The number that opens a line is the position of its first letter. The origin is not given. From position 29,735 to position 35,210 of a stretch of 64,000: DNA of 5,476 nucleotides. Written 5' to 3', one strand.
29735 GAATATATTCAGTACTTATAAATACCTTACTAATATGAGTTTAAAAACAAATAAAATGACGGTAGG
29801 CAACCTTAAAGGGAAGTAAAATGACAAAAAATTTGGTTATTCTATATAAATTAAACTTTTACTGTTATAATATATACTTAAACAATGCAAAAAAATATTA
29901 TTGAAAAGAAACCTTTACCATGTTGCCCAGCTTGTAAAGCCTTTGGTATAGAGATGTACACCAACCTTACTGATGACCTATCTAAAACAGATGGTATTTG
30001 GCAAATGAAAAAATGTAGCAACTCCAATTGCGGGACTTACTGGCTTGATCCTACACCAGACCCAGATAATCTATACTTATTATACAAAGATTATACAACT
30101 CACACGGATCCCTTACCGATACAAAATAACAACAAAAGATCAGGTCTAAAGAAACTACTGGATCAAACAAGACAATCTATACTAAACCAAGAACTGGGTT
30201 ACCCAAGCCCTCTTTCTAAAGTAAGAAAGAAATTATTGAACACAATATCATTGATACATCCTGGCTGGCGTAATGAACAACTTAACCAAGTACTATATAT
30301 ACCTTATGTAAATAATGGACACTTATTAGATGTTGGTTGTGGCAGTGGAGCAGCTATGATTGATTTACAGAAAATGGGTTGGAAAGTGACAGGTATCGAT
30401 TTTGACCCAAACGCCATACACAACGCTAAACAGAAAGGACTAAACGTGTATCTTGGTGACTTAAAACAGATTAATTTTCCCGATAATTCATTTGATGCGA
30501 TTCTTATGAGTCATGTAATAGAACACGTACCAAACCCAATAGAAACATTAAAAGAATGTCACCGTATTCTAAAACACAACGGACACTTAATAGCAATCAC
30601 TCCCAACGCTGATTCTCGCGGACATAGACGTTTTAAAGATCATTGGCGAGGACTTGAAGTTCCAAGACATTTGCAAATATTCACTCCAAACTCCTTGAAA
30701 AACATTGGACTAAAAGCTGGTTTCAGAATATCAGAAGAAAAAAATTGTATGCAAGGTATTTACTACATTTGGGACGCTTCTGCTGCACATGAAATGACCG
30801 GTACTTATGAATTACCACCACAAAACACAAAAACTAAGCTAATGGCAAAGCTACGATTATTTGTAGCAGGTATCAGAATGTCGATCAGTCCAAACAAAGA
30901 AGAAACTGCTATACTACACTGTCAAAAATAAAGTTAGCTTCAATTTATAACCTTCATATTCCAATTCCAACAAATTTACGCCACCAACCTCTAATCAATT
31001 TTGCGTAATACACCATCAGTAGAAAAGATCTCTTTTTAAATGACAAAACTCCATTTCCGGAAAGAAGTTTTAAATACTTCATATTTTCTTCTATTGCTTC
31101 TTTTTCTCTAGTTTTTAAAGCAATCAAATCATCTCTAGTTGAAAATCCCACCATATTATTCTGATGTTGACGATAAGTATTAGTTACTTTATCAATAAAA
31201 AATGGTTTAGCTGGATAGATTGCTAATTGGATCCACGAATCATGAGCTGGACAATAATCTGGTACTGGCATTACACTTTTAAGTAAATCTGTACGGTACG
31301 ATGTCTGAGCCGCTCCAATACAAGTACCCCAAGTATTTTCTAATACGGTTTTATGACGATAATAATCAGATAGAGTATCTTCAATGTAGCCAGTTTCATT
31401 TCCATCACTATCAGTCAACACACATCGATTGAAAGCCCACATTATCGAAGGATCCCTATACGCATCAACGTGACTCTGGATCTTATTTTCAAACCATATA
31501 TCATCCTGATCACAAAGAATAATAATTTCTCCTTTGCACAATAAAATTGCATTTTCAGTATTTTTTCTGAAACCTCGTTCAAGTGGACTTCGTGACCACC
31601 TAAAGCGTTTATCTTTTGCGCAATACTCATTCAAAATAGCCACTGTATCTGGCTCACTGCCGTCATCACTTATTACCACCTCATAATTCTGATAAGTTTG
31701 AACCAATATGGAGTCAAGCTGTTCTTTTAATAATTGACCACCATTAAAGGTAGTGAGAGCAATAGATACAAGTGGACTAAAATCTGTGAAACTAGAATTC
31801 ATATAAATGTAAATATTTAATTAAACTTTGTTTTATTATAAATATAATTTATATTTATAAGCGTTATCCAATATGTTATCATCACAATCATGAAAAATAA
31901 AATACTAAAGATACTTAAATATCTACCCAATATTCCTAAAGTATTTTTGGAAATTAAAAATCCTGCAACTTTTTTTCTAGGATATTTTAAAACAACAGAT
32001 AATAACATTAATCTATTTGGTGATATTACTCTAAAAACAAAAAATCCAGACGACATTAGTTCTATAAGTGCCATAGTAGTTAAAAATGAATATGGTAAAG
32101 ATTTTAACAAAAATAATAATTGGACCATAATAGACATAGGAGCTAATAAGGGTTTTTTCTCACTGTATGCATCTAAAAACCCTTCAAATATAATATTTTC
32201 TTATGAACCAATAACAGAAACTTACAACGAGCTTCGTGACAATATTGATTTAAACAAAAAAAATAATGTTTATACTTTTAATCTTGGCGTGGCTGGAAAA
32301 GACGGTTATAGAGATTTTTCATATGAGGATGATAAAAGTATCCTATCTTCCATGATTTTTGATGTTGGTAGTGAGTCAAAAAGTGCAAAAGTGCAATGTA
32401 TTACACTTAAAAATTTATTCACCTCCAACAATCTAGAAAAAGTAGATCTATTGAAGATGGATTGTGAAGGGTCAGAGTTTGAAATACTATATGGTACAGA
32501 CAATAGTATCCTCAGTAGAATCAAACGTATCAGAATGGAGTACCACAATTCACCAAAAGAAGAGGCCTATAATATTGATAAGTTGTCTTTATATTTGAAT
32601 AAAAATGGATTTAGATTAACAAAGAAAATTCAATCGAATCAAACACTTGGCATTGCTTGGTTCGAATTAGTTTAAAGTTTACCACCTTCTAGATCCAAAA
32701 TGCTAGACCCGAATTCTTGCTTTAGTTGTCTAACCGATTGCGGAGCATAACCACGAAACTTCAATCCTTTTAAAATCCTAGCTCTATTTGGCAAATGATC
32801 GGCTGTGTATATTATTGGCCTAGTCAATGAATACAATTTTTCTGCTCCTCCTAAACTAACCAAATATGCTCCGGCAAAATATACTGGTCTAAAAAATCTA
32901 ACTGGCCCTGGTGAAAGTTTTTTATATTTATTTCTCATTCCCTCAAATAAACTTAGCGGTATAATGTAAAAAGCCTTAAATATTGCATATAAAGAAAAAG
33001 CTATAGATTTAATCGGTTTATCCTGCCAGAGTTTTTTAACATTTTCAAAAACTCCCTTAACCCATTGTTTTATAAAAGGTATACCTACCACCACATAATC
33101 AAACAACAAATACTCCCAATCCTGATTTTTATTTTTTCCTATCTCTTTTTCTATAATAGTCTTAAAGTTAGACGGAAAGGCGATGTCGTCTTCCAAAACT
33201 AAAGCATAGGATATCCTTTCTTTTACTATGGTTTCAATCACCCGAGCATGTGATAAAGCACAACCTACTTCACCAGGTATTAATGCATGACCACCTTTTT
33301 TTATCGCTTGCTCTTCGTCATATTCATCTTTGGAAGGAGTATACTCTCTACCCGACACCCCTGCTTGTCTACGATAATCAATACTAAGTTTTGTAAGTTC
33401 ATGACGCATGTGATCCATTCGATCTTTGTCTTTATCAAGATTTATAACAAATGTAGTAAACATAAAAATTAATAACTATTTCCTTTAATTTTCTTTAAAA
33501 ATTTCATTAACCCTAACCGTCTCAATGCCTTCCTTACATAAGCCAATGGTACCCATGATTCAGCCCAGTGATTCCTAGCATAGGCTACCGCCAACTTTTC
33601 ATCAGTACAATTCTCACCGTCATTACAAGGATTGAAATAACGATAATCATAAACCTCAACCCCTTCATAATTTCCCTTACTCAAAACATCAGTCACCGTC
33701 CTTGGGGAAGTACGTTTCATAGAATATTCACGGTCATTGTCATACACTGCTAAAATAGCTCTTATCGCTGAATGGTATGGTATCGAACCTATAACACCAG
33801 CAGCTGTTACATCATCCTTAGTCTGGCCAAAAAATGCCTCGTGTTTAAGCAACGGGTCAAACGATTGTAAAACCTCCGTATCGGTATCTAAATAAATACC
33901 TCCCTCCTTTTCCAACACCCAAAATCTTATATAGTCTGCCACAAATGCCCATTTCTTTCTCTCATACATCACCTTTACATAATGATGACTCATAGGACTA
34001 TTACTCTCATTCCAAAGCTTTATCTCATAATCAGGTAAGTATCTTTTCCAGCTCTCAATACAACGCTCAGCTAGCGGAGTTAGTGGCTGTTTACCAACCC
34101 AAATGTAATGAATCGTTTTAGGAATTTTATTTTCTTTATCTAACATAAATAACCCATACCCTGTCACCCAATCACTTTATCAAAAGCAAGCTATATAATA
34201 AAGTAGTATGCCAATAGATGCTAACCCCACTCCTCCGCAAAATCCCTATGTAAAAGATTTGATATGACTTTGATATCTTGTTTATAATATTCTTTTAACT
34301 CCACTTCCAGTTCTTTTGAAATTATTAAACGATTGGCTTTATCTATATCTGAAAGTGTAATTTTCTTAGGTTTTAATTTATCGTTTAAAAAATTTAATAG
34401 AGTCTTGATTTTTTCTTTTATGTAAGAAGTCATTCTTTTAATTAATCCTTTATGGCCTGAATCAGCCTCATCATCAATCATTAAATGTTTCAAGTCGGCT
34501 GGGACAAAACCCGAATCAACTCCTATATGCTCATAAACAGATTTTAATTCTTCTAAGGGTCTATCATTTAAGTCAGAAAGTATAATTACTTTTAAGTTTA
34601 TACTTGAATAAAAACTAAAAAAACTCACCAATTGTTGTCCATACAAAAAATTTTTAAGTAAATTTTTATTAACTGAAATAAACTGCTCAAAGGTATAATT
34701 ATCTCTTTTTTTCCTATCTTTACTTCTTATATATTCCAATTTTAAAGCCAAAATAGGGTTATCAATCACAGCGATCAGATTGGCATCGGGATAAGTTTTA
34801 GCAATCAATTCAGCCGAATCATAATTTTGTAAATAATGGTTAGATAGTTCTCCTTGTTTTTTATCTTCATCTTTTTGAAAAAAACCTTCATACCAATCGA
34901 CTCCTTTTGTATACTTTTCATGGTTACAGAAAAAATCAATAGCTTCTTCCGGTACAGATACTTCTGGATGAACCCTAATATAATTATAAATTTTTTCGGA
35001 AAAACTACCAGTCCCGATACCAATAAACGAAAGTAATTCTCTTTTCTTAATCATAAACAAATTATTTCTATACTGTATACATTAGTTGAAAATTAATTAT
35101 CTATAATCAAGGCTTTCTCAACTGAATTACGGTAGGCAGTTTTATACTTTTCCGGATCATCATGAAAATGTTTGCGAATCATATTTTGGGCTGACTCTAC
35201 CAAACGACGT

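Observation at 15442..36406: Large surface-glycan locus: Wzy_C-TPR membrane protein, flippase and a 15-kb GT/sugar-modification block with two GT-D (DUF1792)-like paralogues. Candidate protein O-glycosylation system.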

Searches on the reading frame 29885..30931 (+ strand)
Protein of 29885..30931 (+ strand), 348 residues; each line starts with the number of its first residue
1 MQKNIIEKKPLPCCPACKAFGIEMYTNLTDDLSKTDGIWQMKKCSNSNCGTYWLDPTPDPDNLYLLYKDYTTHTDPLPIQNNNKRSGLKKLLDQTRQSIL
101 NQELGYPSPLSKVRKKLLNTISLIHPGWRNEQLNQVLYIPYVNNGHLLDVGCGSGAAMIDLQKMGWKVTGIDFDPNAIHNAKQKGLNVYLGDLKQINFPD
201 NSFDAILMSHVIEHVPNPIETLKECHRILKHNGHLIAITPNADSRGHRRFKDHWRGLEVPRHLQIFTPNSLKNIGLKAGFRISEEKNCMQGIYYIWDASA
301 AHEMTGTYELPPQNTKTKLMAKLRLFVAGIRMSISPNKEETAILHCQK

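Call 4: search_protein_families(library=pfam, proteins=[window:29885-30931:+], max_evalue=0.01)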
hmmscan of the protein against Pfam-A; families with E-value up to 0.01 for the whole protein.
window:29885-30931:+ (348 aa): 18 families
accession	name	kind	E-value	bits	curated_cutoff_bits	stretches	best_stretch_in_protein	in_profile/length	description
PF13489.12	Methyltransf_23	-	7e-28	97.9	27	1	144-283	23-162/164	Methyltransferase domain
PF08241.18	Methyltransf_11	-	6.8e-26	91.2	21.2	1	148-236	1-94/95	Methyltransferase domain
PF13649.12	Methyltransf_25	-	1.1e-19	71.4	27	1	148-233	2-97/97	Methyltransferase domain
PF08242.18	Methyltransf_12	-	5.4e-19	69.2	30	1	148-235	1-98/98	Methyltransferase domain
PF13847.12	Methyltransf_31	-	1.3e-18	67.5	27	1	144-244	4-116/145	Methyltransferase domain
PF07021.18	MetW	-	2.3e-12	47.4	21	1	146-231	16-104/193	Methionine biosynthesis protein MetW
PF01209.24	Ubie_methyltran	-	2e-08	34.3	20.1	1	124-238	31-152/233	ubiE/COQ5 methyltransferase family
PF08003.17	Methyltransf_9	-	8.8e-06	25.3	23.8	1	125-239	95-219/315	Protein of unknown function (DUF1698)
PF07942.18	CARME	-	3.2e-05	23.8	27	1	180-293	141-245/268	Carnosine N-methyltransferase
PF00891.24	Methyltransf_2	-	3.4e-05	23.7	22.3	1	146-248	65-175/210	O-methyltransferase domain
PF03141.22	Methyltransf_29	-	6.5e-05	22.1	23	1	146-257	120-237/506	Putative S-adenosyl-L-methionine-dependent methyltransferase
PF03848.20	TehB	-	0.00047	20.1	20.4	1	142-225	29-123/193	Tellurite resistance protein TehB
PF06325.19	PrmA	-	0.00057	19.9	22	1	146-183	164-202/296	Ribosomal protein L11 methyltransferase (PrmA)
PF11968.14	Bmt2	-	0.00081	19.7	20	0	145-233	54-140/221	25S rRNA (adenine(2142)-N(1))-methyltransferase, Bmt2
PF02353.26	CMAS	-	0.0016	18.2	27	1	146-239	65-166/273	Mycolic acid cyclopropane synthetase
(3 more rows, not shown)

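Call 12: search_protein_families(library=ncbifam, proteins=[window:29885-30931:+], max_evalue=0.01)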
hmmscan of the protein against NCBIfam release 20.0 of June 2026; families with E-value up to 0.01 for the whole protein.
window:29885-30931:+ (348 aa): 54 families (the best 25 are shown)
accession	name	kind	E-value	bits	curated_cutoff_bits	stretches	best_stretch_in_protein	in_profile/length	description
NF045667.1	MTase_DVU1556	equivalog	6.8e-19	68.2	155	1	142-236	21-118/213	DVU_1556 family methyltransferase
TIGR01934.1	MenG_MenH_UbiE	subfamily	1.3e-17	63.8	158.35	1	124-238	23-142/223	ubiquinone/menaquinone biosynthesis methyltransferase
NF001244.0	PRK00216.1-5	equivalog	1.3e-16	60.6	216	1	121-237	28-153/236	bifunctional demethylmenaquinone methyltransferase/2-methoxy-6-polyprenyl-1,4-benzoquinol methylase UbiE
TIGR01983.1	UbiG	equivalog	1.7e-16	60.3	102.95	1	140-243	46-157/228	bifunctional 2-polyprenyl-6-hydroxyphenol methylase/3-demethylubiquinol 3-O-methyltransferase UbiG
TIGR02081.1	metW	equivalog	5.2e-13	49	189.5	1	145-232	15-105/194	methionine biosynthesis protein MetW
TIGR02072.1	BioC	equivalog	6.1e-12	45.9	184.95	1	143-242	34-137/244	malonyl-ACP O-methyltransferase BioC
NF001243.0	PRK00216.1-4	equivalog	2.6e-11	43.3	235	1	118-239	24-153/237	demethylmenaquinone methyltransferase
NF043040.1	corrin_prot_MT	hypoth_equivalog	3.3e-11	43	180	1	141-237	38-147/216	corrinoid protein-associated methyltransferase CpaM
TIGR04345.1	ovoA_Cterm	equivalog_domain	2.7e-10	40.2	170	1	201-285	133-215/242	putative 4-mercaptohistidine N1-methyltransferase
NF001241.0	PRK00216.1-2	equivalog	1.6e-09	37.7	327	1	128-236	39-146/231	demethylmenaquinone methyltransferase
NF041536.1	ArsM_DUF2284_UU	exception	2.3e-09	36.1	575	1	144-237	76-180/459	arsenite methyltransferase/DUF2284 domain selenoprotein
TIGR02752.1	MenG_heptapren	equivalog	2.7e-09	36.9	419.85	1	124-239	29-151/231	demethylmenaquinone methyltransferase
NF045825.1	FAmtase_mtf2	equivalog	1.1e-08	34.6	400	1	146-237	61-158/248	fatty-acid O-methyltransferase Mtf2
NF008823.0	PRK11873.1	subfamily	1.2e-08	34.8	263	1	147-236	81-180/272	arsenite methyltransferase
NF047649.1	MTase_UXPK_star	exception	1.6e-08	33.9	460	1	146-236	80-180/283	methyltransferase/UXPK-star double selenoprotein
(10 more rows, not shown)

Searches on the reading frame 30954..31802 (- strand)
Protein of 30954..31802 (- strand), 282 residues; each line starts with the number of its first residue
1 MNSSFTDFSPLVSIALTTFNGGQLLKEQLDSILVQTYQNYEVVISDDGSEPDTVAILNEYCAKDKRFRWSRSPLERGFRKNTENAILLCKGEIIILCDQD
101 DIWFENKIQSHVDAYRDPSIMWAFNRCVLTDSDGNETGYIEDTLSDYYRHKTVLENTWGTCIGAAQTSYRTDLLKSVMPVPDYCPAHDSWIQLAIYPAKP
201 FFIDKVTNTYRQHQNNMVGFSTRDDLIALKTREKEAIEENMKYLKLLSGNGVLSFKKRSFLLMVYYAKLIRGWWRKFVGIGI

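Call 4: search_protein_families(library=pfam, proteins=[window:30954-31802:-], max_evalue=0.01)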
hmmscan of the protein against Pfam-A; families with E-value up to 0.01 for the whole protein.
window:30954-31802:- (282 aa): 3 families
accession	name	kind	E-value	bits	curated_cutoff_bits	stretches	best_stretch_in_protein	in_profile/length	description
PF00535.33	Glycos_transf_2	-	1.8e-23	83.8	23.3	1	13-122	1-111/168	Glycosyl transferase family 2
PF13641.12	Glyco_tranf_2_3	-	1.6e-08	35.3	27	1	12-114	3-110/230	Glycosyltransferase like family 2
PF10111.15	Glyco_tranf_2_2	-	0.008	16.1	27.3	0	25-109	15-100/276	Glycosyltransferase like family 2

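Call 47: search_protein_families(library=ncbifam, proteins=[window:30954-31802:-], max_evalue=0.001)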
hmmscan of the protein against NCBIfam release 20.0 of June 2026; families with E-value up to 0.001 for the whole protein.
window:30954-31802:- (282 aa): 15 families
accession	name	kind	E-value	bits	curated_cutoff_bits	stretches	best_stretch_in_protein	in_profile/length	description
NF050050.1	ProtGlycPglI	equivalog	8.2e-18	64.8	500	1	10-220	2-210/306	GalNAc(5)-diNAcBac-PP-undecaprenol beta-1,3-glucosyltransferase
NF047683.1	TeichurnBiosyTuaG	equivalog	2.3e-17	63.5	400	1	7-161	3-156/252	teichuronic acid biosynthesis protein TuaG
TIGR04017.1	WcaA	equivalog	6.1e-12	45.7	495.75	1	9-111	4-106/279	colanic acid biosynthesis glycosyltransferase WcaA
NF007453.0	PRK10018.1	equivalog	1.6e-11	44.4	382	1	9-112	5-108/280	colanic acid biosynthesis glycosyltransferase WcaA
TIGR03937.1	PgaC_IcaA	equivalog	4.7e-11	42.3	422.3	1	9-107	44-142/407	poly-beta-1,6-N-acetyl-D-glucosamine synthase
NF053739.1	GlytfEpsEBac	equivalog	1.5e-10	40.5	450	1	10-113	1-105/265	glycosyltransferase EpsE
NF041875.1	EPS_EpsD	equivalog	1e-09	38.3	370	1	12-117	1-106/325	exopolysaccharide biosynthesis glycosyltransferase EpsD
NF038299.1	EPS_HpsN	equivalog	1.9e-09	36.9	425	1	10-122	1-113/317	hormogonium polysaccharide biosynthesis glycosyltransferase HpsN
NF007482.0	PRK10073.1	equivalog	3.3e-09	36.2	423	1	9-102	5-97/334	glycosyltransferase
TIGR04242.1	nodulat_NodC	equivalog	1.5e-08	34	550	1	6-123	44-164/395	chitooligosaccharide synthase NodC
NF041394.1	GtaseAglG_Halo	equivalog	6.8e-08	32.1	440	1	23-117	16-109/304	glucosyl-dolichyl phosphate glucuronosyltransferase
NF038302.1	EPS_HpsE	equivalog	3.6e-05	22.9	300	1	13-110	4-106/307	hormogonium polysaccharide biosynthesis glycosyltransferase HpsE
NF047588.1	GlcsyltransPgfSStrep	equivalog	0.00016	21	500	1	23-117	14-112/308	glycosyltransferase PgfS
TIGR03111.1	glyc2_xrt_Gpos1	hypoth_equivalog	0.00017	20.5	363.95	1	6-135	45-176/439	TIGR03111 family XrtG-associated glycosyltransferase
NF045692.1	OglycostaseCruG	equivalog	0.00028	19.9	600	1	11-70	42-101/386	2'-O-glycosyltransferase CruG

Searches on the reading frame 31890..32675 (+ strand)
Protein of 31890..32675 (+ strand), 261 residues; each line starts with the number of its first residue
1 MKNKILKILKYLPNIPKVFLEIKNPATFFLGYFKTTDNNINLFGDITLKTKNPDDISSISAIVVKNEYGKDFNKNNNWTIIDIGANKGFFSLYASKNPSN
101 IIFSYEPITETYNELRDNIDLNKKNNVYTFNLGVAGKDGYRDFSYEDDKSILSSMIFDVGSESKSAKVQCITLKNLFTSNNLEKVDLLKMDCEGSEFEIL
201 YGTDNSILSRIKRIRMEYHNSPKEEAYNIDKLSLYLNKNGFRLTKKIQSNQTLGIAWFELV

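Call 4: search_protein_families(library=pfam, proteins=[window:31890-32675:+], max_evalue=0.01)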
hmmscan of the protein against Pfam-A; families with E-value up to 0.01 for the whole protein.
window:31890-32675:+ (261 aa): 3 families
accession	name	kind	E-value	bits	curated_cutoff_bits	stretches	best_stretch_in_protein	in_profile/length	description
PF05050.19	Methyltransf_21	-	6.3e-24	85.5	22.7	1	82-243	1-173/173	Methyltransferase FkbM domain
PF05575.17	V_cholerae_RfbT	-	1.4e-07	31.6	27.9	1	77-201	80-208/286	Vibrio cholerae RfbT protein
PF13383.12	Methyltransf_22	-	0.0089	16.1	22.4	0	180-241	171-231/252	Methyltransferase domain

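Call 47: search_protein_families(library=ncbifam, proteins=[window:31890-32675:+], max_evalue=0.001)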
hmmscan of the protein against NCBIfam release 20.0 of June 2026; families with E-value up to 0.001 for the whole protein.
window:31890-32675:+ (261 aa): 1 family
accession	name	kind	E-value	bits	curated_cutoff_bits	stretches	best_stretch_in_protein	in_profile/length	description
TIGR01444.1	fkbM_fam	subfamily_domain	1.8e-29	103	37.7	1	79-219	1-143/143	FkbM family methyltransferase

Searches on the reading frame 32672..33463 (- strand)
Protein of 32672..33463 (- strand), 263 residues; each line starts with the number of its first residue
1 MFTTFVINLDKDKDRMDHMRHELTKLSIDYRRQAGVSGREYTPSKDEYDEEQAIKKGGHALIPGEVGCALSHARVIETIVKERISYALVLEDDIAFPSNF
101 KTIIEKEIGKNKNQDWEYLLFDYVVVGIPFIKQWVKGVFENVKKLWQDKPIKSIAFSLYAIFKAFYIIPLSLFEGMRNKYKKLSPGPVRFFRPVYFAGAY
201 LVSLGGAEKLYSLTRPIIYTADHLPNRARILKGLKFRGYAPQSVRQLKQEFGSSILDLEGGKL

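Call 4: search_protein_families(library=pfam, proteins=[window:32672-33463:-], max_evalue=0.01)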
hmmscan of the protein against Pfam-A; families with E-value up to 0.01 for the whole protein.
window:32672-33463:- (263 aa): 2 families
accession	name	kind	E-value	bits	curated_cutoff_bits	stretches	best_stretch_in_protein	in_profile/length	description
PF01755.23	Glyco_transf_25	-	2e-26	93.6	24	1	2-224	2-198/199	Glycosyltransferase family 25 (LPS biosynthesis protein)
PF04666.19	MGAT4_cons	-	0.006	16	51.5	0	81-122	150-191/280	MGAT4 conserved region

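Call 47: search_protein_families(library=ncbifam, proteins=[window:32672-33463:-], max_evalue=0.001)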
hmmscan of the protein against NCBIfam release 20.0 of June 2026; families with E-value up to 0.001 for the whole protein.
window:32672-33463:- (263 aa): 0 families

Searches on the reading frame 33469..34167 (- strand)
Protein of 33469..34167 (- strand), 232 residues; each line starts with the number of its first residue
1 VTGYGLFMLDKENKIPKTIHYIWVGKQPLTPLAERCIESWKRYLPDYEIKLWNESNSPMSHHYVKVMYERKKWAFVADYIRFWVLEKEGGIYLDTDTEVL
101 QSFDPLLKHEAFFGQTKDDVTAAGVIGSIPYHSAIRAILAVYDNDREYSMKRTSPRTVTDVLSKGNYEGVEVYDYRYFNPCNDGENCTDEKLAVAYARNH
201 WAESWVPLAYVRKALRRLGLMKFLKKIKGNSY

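Call 4: search_protein_families(library=pfam, proteins=[window:33469-34167:-], max_evalue=0.01)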
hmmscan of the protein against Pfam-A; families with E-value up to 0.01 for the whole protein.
window:33469-34167:- (232 aa): 3 families
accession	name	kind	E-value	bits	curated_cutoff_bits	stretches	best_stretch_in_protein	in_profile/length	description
PF04488.21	Gly_transf_sug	-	1.3e-15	58.2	23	1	35-112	6-92/93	Glycosyltransferase sugar-binding region containing DXD motif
PF12919.13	TcdA_TcdB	-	3.4e-10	40.2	23.6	2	60-96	157-193/382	TcdA/TcdB catalytic glycosyltransferase domain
PF05704.18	Caps_synth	-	2.2e-07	31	24.5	1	11-115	42-152/278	Capsular polysaccharide synthesis protein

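Call 47: search_protein_families(library=ncbifam, proteins=[window:33469-34167:-], max_evalue=0.001)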
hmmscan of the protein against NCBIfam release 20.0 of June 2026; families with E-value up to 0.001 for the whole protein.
window:33469-34167:- (232 aa): 0 families

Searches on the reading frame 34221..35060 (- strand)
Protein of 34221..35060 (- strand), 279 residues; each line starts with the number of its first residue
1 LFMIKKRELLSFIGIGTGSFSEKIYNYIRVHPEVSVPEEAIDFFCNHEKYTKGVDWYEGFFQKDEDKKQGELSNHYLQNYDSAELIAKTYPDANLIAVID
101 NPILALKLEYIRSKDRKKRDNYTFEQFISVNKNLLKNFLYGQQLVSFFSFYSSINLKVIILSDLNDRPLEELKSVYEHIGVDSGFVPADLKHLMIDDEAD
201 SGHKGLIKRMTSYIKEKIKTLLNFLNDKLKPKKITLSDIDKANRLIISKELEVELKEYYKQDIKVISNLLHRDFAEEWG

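Call 4: search_protein_families(library=pfam, proteins=[window:34221-35060:-], max_evalue=0.01)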
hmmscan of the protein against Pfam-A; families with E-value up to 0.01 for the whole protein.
window:34221-35060:- (279 aa): 0 families

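Call 12: search_protein_families(library=ncbifam, proteins=[window:34221-35060:-], max_evalue=0.01)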
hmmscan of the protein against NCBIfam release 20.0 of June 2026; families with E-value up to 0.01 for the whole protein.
window:34221-35060:- (279 aa): 0 families

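Call 28: search_protein_families(library=pfam, proteins=[window:34221-35060:-], max_evalue=5)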
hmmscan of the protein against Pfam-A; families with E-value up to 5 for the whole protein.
window:34221-35060:- (279 aa): 1 family
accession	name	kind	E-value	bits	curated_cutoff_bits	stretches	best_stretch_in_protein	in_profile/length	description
PF13469.12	Sulfotransfer_3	-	0.018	15.8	27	1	72-182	104-213/216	Sulfotransferase family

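Call 60: search_solved_structures(query=A3, max_evalue=10)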
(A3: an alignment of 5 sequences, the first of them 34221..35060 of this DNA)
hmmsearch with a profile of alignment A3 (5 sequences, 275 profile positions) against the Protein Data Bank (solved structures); distinct sequences matched with E-value up to 10: 26.
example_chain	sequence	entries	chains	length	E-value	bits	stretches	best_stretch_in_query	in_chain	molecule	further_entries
3bd9_A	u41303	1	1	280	2.7e-27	99.2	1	4-182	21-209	Heparan sulfate glucosamine 3-O-sulfotransferase 5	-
7scd_A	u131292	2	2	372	1.2e-26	97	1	5-182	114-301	Thioredoxin 1,Heparan sulfate glucosamine 3-O-sulfotransferase 5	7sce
3rnl_A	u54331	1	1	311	7.2e-26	94.5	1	7-270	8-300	Sulfotransferase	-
1t8t_A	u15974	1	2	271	1.7e-23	86.7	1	5-184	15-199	heparan sulfate D-glucosaminyl 3-O-sulfotransferase 3A1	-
1t8u_A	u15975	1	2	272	1.7e-23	86.7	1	5-184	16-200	heparan sulfate D-glucosaminyl 3-O-sulfotransferase 3A1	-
6xkg_B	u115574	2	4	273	1.7e-23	86.7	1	5-184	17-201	Heparan sulfate glucosamine 3-O-sulfotransferase 3A1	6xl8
1zrh_A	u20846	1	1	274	1.3e-21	80.6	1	5-183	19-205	Heparan sulfate glucosamine 3-O-sulfotransferase 1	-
3uan_A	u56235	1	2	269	4.2e-21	78.9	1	5-183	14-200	Heparan sulfate glucosamine 3-O-sulfotransferase 1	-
1vkj_A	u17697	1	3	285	5e-21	78.6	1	5-183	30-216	heparan sulfate (glucosamine) 3-O-sulfotransferase 1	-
1nst_A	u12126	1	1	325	8.4e-18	68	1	7-184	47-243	HEPARAN SULFATE N-DEACETYLASE/N-SULFOTRANSFERASE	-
8ccy_A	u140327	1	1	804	6.2e-17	65.2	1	7-184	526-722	Bifunctional heparan sulfate N-deacetylase/N-sulfotransferase 1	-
8chs_A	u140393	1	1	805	6.2e-17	65.2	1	7-184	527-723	Bifunctional heparan sulfate N-deacetylase/N-sulfotransferase 1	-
9f6z_A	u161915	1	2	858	7.1e-17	65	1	7-184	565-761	Bifunctional heparan sulfate N-deacetylase/N-sulfotransferase 1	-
8cd0_A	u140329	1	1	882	7.6e-17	64.9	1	7-184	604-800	Bifunctional heparan sulfate N-deacetylase/N-sulfotransferase 1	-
5x2b_F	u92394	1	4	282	0.0011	21.7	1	92-185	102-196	Sulfotransferase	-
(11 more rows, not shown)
